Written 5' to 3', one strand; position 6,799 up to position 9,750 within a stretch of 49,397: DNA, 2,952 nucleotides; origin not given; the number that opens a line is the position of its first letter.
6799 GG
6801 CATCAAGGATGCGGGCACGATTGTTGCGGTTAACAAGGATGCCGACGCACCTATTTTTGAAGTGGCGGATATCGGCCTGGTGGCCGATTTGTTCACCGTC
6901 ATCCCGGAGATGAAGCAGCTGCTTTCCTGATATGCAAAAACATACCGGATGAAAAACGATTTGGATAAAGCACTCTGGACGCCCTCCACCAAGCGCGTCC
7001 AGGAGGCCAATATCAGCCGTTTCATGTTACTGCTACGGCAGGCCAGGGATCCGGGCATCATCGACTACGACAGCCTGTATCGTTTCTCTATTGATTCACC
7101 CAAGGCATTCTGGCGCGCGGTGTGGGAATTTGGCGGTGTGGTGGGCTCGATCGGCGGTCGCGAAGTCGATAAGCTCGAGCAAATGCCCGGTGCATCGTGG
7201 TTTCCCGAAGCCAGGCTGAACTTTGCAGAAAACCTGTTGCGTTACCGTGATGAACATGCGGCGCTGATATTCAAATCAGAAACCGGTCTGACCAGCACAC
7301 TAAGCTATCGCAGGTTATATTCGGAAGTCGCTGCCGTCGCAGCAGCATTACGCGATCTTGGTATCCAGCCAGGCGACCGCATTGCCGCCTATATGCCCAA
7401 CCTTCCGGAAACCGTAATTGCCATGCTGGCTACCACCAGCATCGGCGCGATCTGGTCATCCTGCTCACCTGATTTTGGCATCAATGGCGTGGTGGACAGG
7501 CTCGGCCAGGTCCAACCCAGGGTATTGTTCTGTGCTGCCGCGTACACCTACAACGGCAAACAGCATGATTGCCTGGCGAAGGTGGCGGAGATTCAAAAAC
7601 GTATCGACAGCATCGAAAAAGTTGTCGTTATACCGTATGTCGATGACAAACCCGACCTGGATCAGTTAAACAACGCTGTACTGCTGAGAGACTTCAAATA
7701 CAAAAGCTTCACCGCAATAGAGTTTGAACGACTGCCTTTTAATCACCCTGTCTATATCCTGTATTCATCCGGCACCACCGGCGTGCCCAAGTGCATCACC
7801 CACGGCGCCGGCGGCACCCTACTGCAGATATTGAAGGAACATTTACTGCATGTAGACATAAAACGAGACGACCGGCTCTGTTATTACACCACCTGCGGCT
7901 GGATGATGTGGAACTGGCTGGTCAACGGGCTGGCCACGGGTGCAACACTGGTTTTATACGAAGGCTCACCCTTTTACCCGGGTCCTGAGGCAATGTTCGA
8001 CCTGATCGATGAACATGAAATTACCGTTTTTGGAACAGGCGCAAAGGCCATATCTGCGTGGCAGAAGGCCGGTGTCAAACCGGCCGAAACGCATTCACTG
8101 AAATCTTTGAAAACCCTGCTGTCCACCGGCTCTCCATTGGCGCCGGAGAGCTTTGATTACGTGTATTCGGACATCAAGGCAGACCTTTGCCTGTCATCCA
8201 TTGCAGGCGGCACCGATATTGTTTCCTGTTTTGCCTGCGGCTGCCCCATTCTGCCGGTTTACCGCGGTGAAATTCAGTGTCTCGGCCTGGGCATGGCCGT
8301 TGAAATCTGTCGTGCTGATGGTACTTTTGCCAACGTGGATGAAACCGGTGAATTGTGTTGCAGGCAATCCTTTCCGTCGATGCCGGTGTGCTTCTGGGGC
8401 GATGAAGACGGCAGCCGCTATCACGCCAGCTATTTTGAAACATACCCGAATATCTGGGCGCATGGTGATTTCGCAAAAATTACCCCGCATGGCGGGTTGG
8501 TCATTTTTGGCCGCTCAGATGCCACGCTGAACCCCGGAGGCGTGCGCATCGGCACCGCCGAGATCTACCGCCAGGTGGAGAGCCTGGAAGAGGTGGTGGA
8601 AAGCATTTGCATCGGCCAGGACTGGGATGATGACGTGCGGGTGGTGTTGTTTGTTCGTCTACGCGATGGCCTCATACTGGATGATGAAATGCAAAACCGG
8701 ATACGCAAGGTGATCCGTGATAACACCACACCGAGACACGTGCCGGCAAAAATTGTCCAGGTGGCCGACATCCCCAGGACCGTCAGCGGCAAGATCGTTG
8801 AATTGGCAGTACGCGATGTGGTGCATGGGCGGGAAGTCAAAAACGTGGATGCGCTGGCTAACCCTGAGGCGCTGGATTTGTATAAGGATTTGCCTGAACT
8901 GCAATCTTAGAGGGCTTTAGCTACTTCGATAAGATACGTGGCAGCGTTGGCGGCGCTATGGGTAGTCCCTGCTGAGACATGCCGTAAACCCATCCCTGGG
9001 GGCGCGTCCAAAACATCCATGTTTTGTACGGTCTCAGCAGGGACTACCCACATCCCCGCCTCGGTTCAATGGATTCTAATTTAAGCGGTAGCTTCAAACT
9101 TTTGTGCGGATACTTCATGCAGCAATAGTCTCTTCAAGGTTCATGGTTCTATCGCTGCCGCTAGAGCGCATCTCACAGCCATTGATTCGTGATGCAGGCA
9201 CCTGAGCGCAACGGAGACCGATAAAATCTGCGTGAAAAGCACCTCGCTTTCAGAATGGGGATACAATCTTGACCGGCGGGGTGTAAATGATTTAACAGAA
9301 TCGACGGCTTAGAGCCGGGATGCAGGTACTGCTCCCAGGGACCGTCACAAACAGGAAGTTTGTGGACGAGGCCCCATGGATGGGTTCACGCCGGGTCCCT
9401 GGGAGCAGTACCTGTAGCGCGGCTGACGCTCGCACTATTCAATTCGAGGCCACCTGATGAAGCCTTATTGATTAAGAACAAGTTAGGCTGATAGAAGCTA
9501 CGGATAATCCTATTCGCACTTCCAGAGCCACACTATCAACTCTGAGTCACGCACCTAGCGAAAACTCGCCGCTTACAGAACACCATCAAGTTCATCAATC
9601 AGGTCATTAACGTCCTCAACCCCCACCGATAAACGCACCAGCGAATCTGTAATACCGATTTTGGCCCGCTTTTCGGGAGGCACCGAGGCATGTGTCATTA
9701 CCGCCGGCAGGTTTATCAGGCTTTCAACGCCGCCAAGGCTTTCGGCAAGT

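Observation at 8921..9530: ORF-less ~0.6-kb element present twice as a diverged inverted pair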

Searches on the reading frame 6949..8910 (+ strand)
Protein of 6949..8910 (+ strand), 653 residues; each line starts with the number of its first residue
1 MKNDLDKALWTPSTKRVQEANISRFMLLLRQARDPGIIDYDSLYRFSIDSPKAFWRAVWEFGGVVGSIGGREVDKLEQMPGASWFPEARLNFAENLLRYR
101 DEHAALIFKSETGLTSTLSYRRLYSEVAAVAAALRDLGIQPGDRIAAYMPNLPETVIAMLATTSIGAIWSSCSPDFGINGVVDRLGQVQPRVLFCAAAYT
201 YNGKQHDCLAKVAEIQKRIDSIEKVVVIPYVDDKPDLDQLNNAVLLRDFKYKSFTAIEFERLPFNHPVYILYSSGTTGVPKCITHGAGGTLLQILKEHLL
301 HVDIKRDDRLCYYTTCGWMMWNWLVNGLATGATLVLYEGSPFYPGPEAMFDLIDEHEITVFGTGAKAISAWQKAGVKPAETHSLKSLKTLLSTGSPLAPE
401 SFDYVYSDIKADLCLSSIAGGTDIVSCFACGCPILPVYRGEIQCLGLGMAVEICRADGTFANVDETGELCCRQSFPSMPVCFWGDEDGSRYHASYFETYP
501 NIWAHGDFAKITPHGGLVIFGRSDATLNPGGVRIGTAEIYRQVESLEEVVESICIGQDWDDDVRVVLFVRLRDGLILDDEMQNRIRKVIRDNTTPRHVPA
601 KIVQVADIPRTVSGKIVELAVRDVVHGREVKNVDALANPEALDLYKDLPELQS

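Call 17: find_encoding_contigs(protein=window:6949-8910:+, flank=10000, max_places=10)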
Protein window:6949-8910:+ (653 aa): no gene with exactly this product is on record in the collection.

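Call 18: find_homologous_proteins(query=window:6949-8910:+, max_evalue=1e-50)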
Query window:6949-8910:+ (653 aa): 8000 proteins with E <= 1e-50 among 8000 candidates; the best 120 are listed.
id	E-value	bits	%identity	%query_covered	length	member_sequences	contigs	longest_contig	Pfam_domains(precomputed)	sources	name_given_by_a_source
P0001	0.0e+0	1525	100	100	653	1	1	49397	PF16177.12,PF00501.35,PF13193.13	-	-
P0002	0.0e+0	1521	100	100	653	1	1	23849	PF16177.12,PF00501.35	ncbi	-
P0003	0.0e+0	1520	100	100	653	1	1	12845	PF16177.12,PF00501.35,PF13193.13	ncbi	-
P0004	0.0e+0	1519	99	100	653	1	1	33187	PF16177.12,PF00501.35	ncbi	-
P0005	0.0e+0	1518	99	100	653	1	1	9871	PF16177.12,PF00501.35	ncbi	-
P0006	0.0e+0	1516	100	100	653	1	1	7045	PF16177.12,PF00501.35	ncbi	-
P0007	0.0e+0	1500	99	99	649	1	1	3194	PF16177.12,PF00501.35,PF13193.13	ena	-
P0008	0.0e+0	1308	85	100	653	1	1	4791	PF16177.12,PF00501.35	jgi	jgi:acetoacetyl-CoA synthetase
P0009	0.0e+0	1297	83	100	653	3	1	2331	PF16177.12,PF00501.35,PF13193.13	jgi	jgi:acetoacetyl-CoA synthetase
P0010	0.0e+0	1291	82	99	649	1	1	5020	PF16177.12,PF00501.35,PF13193.13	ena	-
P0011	0.0e+0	1287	83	99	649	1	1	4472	PF16177.12,PF00501.35,PF13193.13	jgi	-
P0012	0.0e+0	1281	82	99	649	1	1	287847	PF16177.12,PF00501.35,PF13193.13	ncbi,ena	-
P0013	0.0e+0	1276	81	99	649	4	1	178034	PF16177.12,PF00501.35,PF13193.13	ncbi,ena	-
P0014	0.0e+0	1267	81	99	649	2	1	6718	PF16177.12,PF00501.35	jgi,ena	-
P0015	0.0e+0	1266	81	99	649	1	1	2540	PF16177.12,PF00501.35,PF13193.13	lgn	-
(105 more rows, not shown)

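Call 20: find_encoding_contigs(protein=P0004, flank=10000, max_places=3)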
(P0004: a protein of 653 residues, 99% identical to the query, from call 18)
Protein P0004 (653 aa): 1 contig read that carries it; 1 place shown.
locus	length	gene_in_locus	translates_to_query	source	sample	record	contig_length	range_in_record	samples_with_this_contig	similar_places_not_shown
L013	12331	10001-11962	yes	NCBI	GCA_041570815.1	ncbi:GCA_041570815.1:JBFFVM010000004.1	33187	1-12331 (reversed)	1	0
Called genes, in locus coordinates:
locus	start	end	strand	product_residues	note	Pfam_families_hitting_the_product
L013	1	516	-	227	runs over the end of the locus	PF00072:Response_reg, PF00486:Trans_reg_C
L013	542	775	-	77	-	-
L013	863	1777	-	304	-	PF19420:DDAH_eukar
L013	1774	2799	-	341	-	PF01207:Dus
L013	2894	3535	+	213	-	PF00440:TetR_N, PF17938:TetR_C_29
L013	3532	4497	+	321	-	PF25881:HH_YBHG (weak)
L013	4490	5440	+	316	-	PF00005:ABC_tran, PF13304:AAA_21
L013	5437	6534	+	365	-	PF12679:ABC2_membrane_2, PF12698:ABC2_membrane_3, PF01061:ABC2_membrane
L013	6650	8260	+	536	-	PF00890:FAD_binding_2 (weak), PF01266:DAO (weak), PF01946:Thi4, PF03486:HI0933_like (weak), PF07992:Pyr_redox_2 (weak), PF13450:NAD_binding_8 (weak), PF21162:ETFQO_UQ-bd, PF05187:Fer4_ETF_QO, +1 more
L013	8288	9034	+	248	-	PF01012:ETF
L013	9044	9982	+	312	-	PF01012:ETF, PF00766:ETF_alpha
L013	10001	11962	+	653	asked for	PF16177:ACAS_N (weak), PF00501:AMP-binding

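Call 21: find_encoding_contigs(protein=P0012, flank=10000, max_places=3)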
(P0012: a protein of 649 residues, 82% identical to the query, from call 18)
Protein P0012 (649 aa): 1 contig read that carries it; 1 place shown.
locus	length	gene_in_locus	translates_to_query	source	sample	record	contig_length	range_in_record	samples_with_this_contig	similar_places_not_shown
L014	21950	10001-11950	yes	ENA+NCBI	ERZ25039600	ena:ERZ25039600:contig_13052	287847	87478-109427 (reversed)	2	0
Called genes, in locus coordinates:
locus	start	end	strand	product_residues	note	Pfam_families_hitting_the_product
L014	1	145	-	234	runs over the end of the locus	PF19420:DDAH_eukar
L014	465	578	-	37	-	-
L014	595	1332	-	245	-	PF01207:Dus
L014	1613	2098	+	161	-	PF17938:TetR_C_29 (weak)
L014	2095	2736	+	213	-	-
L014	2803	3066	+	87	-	-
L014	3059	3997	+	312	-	PF00005:ABC_tran, PF13304:AAA_21, PF13732:DrrA1-3_C (weak)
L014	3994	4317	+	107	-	PF12698:ABC2_membrane_3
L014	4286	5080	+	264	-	PF12679:ABC2_membrane_2, PF12698:ABC2_membrane_3, PF01061:ABC2_membrane, PF12730:ABC2_membrane_4 (weak)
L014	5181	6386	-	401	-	PF00375:SDF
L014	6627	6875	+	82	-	PF01946:Thi4, PF03486:HI0933_like (weak), PF07992:Pyr_redox_2 (weak), PF00890:FAD_binding_2, PF01266:DAO (weak), PF05834:Lycopene_cycl (weak), PF13738:Pyr_redox_3 (weak), PF13450:NAD_binding_8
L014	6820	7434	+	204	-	PF21162:ETFQO_UQ-bd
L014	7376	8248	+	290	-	PF21162:ETFQO_UQ-bd, PF05187:Fer4_ETF_QO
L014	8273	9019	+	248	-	PF01012:ETF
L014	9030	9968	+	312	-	PF01012:ETF, PF00766:ETF_alpha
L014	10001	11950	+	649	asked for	PF16177:ACAS_N, PF00501:AMP-binding, PF13193:AMP-binding_C (faint)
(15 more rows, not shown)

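Call 22: find_encoding_contigs(protein=P0008, flank=10000, max_places=3)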
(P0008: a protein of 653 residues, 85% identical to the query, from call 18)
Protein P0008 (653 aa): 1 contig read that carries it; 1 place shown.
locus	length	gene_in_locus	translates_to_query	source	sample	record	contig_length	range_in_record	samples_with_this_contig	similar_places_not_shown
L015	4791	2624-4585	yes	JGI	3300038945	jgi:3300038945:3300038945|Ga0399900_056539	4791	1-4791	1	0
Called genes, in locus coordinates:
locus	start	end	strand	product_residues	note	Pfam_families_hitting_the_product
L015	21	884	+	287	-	PF21162:ETFQO_UQ-bd, PF05187:Fer4_ETF_QO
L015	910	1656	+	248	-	PF01012:ETF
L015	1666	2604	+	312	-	PF01012:ETF, PF00766:ETF_alpha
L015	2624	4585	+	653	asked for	PF16177:ACAS_N, PF00501:AMP-binding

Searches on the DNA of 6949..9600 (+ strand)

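Call 8: search_rna_families(source=window, start=8850, end=9600, threshold=evalue, max_evalue=10, show_alignments=3)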
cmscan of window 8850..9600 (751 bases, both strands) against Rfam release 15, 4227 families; matches with E-value up to 10: 8.
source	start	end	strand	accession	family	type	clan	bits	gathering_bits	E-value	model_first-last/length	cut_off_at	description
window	9323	9414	-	RF03906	mir-3199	Gene; miRNA;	-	22.8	100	0.22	9-79/87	no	mir-3199 microRNA precursor family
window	9323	9414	+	RF03906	mir-3199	Gene; miRNA;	-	22.3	100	0.29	9-79/87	no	mir-3199 microRNA precursor family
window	8948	9061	-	RF03762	MIR859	Gene; miRNA;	-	20.6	130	0.37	1-128/128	no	MIR859 microRNA precursor family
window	9325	9410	+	RF04212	mir-8904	Gene; miRNA;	-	20.1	96.9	0.73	1-102/102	no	mir-8904 microRNA precursor family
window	8948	9061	+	RF04059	MIR5020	Gene; miRNA;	-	19.5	73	0.47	1-109/109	no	MIR5020 microRNA precursor family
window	8961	9047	+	RF03451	mir-3188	Gene; miRNA;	-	16.9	93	8.3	1-86/86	no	mir-3188 microRNA precursor family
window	8965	9044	+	RF00811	mir-84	Gene; miRNA;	-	16.1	60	0.99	1-75/75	no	mir-84 microRNA precursor family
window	9451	9526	+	RF02298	TtnuCD22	Gene; snRNA; snoRNA; CD-box;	-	15.2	85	5.9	1-77/77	no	Tetrahymena snoRNA TtnuCD22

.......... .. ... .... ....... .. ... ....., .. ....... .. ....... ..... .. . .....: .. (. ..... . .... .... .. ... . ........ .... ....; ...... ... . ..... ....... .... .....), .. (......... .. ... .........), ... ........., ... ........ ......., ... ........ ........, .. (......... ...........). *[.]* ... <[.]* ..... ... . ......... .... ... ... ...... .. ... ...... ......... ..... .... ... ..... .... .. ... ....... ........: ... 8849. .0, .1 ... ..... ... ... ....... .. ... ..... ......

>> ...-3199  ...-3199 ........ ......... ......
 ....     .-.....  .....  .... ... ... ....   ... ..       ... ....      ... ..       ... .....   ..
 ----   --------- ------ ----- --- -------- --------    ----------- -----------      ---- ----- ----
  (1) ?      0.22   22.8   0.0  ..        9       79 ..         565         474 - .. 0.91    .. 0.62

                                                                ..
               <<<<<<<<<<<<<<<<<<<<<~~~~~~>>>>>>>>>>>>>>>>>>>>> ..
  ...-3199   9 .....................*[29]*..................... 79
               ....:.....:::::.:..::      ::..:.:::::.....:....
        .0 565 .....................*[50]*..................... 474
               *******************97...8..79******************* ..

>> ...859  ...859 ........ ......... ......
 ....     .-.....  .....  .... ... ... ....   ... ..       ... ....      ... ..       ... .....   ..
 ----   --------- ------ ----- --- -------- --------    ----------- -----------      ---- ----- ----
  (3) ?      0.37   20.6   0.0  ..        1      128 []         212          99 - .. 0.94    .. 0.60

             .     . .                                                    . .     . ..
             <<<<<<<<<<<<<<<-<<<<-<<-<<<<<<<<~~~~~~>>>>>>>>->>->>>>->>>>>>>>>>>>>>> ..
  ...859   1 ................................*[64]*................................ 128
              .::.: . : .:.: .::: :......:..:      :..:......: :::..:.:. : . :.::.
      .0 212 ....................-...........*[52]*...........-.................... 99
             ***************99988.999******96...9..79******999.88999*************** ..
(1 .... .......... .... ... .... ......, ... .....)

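Call 55: search_with_rna_model(model_id=R1, sources=[L001, L002, L003, L004, L005, L006, L007, L008, L009, L010, L011, L012, L013, L014, L015, L016, L017, L018, L019, L020, L021, L022, L023, L024, L025, L026, L027, L028, L029, L030, L031, L032, L033, L034], max_evalue=1)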
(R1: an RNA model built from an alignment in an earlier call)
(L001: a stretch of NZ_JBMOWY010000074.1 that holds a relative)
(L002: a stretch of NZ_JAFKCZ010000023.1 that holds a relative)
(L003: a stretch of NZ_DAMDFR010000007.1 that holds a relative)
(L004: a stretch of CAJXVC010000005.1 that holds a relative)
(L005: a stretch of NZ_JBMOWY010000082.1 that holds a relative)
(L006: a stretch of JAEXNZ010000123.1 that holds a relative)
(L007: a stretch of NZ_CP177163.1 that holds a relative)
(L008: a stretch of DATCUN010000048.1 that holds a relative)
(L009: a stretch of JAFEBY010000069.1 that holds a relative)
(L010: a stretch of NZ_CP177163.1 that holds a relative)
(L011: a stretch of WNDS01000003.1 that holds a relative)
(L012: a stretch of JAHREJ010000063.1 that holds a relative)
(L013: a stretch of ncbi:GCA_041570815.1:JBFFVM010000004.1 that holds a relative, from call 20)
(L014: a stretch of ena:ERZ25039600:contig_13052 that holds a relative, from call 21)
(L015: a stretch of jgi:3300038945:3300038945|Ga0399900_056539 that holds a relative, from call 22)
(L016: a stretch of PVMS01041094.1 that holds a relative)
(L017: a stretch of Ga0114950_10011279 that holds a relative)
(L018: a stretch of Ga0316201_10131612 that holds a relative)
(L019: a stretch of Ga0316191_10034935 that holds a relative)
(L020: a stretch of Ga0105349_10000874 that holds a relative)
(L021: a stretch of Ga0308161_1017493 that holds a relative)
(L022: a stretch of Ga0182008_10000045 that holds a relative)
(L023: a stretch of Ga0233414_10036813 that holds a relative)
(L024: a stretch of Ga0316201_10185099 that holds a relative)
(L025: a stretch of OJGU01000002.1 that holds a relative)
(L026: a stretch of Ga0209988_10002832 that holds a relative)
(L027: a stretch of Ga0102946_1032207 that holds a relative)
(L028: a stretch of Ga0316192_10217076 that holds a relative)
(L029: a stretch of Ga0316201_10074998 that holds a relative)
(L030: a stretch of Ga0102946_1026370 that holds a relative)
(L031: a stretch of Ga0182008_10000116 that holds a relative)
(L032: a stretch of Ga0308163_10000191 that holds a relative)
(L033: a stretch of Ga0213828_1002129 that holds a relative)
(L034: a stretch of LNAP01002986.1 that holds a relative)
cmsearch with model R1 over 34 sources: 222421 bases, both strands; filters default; matches with E-value up to 1: 55.
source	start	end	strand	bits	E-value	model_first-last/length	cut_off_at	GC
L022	4568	4651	-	105.7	5.3e-24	1-84/84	no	0.7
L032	3972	4055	-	105.2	7.2e-24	1-84/84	no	0.61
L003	1364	1447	-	104.9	8.4e-24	1-84/84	no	0.63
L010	1220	1303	+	104.1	1.4e-23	1-84/84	no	0.62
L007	6807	6890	+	103.7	1.7e-23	1-84/84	no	0.64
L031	3172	3255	+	103.7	1.7e-23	1-84/84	no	0.62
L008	2253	2336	-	103.6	1.8e-23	1-84/84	no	0.69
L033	349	432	-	103.6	1.8e-23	1-84/84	no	0.69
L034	698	781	-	103.2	2.3e-23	1-84/84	no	0.64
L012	157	240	+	100.2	1.3e-22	1-84/84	no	0.65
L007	7130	7213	-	100.1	1.4e-22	1-84/84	no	0.65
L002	7049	7132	-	96.7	1.1e-21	1-84/84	no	0.7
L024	1037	1120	+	95.8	1.8e-21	1-84/84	no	0.56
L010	1624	1708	-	94.2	4.4e-21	1-84/84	no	0.74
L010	1403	1487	-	94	4.9e-21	1-84/84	no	0.75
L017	6130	6213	-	84.5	1.3e-18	1-84/84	no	0.64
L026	11160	11243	+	84.5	1.3e-18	1-84/84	no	0.64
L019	339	422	-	84.2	1.6e-18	1-84/84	no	0.64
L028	1037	1120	+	84.2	1.6e-18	1-84/84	no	0.64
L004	7720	7802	+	83.1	2.9e-18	1-84/84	no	0.71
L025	2743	2825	-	83.1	2.9e-18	1-84/84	no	0.71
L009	2267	2351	-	82.6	4e-18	1-84/84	no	0.72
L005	1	74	-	80.7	1.3e-17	1-74/84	3'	0.62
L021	4208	4291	-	79.7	2.2e-17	1-84/84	no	0.65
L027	689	771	-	78.2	5.3e-17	1-84/84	no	0.57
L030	1488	1570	-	78.2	5.3e-17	1-84/84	no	0.55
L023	1875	1958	+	77.4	8.5e-17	1-84/84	no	0.58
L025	2540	2623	-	77.2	9.7e-17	1-84/84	no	0.63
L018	1328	1411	+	76.9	1.2e-16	1-84/84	no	0.62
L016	125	208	-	75.4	2.8e-16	1-84/84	no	0.56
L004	7922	8000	+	70.6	4.6e-15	1-79/84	3'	0.62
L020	11655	11738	+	69.7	7.8e-15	1-84/84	no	0.62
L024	1247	1331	-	69.4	9.1e-15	1-84/84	no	0.53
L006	711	777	+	69.1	1.1e-14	1-67/84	3'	0.6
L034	12486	12570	-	65.4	9.9e-14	1-84/84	no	0.66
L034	12097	12181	+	63.4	3.1e-13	1-84/84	no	0.68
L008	1898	1981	+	62.3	6.1e-13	1-84/84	no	0.7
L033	9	92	+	62.3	6.1e-13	1-84/84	no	0.7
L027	521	604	+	45.2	1.4e-08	1-84/84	no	0.56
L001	2179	2230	+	44.6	2e-08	1-52/84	3'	0.65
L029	1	57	-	40.1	2.8e-07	1-57/84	3'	0.6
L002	6853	6942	+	36.9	1.9e-06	1-84/84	no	0.66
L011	7623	7713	+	35.4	4.5e-06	1-84/84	no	0.65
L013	12286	12331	-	29.2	0.00017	39-84/84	5'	0.52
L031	3172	3255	-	24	0.0036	1-84/84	no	0.62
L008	2228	2310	+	21.7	0.014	1-84/84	no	0.71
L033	324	406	+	21.7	0.014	1-84/84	no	0.71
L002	7049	7132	+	21.4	0.016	1-84/84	no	0.7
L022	4543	4625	+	19.9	0.039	1-84/84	no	0.71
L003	1353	1421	+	19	0.066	1-84/84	no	0.64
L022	4234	4279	+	18.5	0.089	18-68/84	no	0.65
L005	1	48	+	17.3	0.19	37-84/84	5'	0.6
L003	7164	7238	-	15.8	0.45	1-84/84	no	0.67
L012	181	262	-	14.6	0.87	1-84/84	no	0.61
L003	2415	2487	+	14.5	0.92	1-84/84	no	0.71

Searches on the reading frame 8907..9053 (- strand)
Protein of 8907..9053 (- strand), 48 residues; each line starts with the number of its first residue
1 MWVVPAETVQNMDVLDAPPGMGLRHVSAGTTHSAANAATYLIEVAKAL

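Call 76: search_protein_families(library=pfam, proteins=[window:8907-9053:-], max_evalue=1)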
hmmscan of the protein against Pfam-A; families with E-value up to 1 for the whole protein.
window:8907-9053:- (48 aa): 0 families
